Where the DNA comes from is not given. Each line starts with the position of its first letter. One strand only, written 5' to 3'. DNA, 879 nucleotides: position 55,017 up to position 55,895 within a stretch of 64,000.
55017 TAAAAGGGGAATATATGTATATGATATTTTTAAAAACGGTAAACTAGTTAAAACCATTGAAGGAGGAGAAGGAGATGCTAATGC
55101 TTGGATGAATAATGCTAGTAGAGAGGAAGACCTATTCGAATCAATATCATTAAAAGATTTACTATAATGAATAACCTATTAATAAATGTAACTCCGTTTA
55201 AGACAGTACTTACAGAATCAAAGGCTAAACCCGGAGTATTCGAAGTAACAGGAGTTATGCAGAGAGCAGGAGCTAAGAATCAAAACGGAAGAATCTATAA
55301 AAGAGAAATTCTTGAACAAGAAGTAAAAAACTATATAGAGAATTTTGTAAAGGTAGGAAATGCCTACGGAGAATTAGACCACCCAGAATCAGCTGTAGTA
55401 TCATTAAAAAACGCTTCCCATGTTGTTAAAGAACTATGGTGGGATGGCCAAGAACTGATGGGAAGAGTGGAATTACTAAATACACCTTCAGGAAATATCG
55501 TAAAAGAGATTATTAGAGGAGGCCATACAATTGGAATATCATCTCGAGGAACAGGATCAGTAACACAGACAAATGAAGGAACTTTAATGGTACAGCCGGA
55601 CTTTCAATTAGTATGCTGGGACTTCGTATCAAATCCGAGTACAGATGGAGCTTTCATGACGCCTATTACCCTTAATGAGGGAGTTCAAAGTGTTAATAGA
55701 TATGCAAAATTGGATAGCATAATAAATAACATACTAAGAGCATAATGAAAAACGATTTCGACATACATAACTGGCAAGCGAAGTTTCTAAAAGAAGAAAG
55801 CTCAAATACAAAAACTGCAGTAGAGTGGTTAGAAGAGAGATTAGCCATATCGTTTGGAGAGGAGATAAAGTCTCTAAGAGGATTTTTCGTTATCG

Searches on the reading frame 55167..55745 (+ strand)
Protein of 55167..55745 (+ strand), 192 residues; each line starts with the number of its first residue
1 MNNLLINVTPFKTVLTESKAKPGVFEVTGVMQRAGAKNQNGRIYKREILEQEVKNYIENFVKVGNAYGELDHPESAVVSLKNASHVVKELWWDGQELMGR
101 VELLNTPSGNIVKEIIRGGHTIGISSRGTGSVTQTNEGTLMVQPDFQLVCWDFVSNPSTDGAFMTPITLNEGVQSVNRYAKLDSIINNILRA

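Call 115: search_solved_structures(query=window:55167-55745:+, max_evalue=0.01)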
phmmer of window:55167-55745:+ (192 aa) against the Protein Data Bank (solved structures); distinct sequences matched with E-value up to 0.01: 1.
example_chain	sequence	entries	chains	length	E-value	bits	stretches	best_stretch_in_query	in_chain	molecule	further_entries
5jbl_A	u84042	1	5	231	2.4e-24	89.5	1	20-172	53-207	Prohead core protein protease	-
